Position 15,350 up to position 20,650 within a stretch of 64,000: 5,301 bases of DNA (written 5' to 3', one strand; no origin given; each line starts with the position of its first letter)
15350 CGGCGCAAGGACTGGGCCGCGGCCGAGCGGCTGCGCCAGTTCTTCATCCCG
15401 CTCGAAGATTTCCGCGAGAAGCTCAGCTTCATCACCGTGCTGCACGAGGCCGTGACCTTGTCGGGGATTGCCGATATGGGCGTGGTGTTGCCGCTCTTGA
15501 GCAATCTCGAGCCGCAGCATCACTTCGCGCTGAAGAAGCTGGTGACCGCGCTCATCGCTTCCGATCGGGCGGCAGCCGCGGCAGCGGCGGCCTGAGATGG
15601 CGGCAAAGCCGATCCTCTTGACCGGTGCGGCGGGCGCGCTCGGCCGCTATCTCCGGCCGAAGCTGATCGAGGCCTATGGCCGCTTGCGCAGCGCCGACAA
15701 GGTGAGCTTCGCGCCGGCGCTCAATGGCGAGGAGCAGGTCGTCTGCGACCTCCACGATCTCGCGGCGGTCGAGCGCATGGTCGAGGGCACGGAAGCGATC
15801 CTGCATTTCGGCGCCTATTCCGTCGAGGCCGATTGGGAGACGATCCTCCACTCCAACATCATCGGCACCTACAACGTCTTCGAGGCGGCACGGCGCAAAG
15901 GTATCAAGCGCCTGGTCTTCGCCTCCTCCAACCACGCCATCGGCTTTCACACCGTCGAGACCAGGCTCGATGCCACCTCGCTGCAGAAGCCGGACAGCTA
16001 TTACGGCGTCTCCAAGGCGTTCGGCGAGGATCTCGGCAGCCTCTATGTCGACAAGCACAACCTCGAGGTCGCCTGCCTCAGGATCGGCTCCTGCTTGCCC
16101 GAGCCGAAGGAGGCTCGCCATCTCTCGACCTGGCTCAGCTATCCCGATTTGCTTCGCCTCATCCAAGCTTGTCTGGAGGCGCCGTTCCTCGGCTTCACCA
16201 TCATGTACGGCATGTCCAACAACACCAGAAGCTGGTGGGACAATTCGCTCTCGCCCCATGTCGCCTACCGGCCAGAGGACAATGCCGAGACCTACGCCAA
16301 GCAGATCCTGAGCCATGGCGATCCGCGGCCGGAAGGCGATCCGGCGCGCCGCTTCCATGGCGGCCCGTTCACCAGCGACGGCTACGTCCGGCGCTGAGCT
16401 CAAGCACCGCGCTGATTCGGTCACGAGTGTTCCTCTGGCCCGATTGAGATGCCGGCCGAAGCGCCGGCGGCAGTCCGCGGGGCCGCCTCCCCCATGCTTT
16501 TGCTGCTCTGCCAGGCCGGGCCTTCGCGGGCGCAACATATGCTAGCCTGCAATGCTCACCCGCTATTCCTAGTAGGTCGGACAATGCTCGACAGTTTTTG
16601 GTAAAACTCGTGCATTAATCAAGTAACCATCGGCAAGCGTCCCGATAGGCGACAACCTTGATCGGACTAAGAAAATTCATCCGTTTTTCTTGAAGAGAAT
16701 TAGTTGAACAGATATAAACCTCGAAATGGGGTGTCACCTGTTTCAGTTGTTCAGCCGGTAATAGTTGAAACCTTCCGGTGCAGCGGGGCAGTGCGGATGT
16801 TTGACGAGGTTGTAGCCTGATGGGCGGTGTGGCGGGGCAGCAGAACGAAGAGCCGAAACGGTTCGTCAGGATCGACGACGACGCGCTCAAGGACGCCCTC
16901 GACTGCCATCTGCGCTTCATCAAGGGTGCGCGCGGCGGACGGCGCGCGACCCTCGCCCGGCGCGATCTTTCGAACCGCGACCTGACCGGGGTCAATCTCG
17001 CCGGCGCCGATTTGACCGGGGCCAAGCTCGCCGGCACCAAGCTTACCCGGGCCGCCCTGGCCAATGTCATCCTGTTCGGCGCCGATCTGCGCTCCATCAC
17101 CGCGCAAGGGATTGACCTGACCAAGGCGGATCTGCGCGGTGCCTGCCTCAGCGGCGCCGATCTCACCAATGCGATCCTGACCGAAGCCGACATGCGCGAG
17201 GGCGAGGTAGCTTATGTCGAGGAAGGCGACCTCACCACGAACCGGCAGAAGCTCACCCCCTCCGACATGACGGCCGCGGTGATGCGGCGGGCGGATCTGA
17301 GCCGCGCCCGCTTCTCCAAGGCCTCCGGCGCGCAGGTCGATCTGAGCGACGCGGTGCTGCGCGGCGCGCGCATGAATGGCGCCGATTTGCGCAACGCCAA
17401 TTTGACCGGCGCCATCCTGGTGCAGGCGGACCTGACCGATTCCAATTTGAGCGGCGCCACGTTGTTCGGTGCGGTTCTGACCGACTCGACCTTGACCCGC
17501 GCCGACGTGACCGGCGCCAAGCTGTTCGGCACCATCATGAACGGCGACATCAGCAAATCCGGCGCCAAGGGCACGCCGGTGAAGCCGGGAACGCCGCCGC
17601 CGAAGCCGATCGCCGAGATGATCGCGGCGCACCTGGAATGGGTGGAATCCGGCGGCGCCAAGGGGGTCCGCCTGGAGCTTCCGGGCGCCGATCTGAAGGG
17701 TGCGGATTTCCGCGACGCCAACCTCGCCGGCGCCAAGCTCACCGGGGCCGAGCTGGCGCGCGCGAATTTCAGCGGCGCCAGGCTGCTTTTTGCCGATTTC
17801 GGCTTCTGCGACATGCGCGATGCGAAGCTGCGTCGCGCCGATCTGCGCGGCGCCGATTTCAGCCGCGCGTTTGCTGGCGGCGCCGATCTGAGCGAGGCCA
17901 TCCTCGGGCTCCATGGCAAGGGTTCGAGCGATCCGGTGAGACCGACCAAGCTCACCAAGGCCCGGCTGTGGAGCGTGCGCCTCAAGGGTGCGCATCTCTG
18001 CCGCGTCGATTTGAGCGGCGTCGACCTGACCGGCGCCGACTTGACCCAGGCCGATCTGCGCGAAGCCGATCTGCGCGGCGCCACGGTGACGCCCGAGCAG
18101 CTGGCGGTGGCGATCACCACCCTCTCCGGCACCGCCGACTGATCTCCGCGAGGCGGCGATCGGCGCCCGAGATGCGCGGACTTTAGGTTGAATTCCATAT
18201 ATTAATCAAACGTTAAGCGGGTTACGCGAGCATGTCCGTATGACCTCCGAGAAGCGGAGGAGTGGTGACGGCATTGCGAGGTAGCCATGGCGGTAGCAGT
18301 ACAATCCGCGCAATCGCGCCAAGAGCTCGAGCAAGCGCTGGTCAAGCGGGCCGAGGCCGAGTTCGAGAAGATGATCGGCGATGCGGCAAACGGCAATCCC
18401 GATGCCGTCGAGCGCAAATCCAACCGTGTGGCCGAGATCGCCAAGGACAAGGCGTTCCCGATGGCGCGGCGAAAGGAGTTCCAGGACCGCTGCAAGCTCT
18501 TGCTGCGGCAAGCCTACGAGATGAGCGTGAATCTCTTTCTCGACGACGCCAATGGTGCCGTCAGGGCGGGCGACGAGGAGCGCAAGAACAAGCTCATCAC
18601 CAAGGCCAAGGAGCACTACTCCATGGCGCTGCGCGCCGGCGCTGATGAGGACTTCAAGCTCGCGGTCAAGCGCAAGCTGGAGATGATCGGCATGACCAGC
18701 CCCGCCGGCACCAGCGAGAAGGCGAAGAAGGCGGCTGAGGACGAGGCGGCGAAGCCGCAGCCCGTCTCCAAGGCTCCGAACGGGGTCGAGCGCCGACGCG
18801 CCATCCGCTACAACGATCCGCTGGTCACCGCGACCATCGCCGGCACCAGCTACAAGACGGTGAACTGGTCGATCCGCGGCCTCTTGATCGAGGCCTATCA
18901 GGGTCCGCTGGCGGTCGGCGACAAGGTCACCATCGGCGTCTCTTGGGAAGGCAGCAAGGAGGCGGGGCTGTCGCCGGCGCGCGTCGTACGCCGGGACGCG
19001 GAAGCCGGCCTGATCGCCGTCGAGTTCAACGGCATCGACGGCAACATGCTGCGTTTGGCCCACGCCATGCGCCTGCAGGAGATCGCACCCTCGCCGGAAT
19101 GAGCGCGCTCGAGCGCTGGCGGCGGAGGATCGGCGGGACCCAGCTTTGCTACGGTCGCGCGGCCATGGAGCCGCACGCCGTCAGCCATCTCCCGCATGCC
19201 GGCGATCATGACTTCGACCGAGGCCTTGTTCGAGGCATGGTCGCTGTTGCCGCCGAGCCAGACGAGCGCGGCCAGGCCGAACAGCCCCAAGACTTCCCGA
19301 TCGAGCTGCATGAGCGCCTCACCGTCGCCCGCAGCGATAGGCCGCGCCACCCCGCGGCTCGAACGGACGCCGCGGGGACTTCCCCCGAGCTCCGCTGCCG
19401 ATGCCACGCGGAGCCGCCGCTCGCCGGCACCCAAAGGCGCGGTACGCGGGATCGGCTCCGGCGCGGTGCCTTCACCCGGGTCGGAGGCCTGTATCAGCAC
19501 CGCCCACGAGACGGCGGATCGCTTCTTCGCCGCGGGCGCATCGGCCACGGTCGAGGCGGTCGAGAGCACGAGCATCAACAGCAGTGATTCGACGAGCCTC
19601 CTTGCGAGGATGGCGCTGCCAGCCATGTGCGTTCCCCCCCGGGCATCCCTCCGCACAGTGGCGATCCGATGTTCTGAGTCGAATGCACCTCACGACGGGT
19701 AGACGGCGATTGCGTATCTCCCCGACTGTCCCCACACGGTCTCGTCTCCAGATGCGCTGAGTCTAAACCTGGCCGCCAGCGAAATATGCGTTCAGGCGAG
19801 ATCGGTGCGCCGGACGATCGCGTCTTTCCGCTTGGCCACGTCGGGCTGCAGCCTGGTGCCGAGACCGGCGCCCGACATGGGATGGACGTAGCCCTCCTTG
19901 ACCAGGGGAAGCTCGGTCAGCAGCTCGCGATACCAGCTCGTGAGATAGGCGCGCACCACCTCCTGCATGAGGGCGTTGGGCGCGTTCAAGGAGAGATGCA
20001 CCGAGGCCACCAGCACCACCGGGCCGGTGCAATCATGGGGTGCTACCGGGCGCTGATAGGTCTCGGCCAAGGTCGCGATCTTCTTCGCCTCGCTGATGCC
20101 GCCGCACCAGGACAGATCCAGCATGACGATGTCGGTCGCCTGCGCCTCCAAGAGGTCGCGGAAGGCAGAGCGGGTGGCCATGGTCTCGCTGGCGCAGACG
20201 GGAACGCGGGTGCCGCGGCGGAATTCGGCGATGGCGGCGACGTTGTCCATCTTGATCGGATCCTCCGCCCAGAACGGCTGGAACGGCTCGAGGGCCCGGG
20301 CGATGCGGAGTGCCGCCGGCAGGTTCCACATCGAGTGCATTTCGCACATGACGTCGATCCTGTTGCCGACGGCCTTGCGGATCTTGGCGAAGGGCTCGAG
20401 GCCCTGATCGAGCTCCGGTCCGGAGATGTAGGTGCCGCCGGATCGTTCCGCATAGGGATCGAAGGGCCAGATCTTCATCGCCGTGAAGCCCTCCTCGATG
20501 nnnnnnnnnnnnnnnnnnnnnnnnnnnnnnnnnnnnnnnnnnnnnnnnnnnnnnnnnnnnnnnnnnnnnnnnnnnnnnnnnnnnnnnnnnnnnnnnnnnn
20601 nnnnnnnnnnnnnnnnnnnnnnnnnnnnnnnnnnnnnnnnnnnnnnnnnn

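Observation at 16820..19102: Pentapeptide-repeat protein (440 aa, two repeat blocks) paired with an unusual PilZ protein, each behind its own CtrA-box-like leader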

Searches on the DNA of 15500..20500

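Call 26: search_rna_families(source=window, start=15500, end=20500, threshold=evalue, max_evalue=1)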
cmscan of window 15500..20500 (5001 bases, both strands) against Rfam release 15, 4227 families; matches with E-value up to 1: 1.
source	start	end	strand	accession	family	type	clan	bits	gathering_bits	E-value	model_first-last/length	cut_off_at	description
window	19201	19258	+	RF01129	sR44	Gene; snRNA; snoRNA; CD-box;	-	19.5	45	0.17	1-55/55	no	Small nucleolar RNA sR44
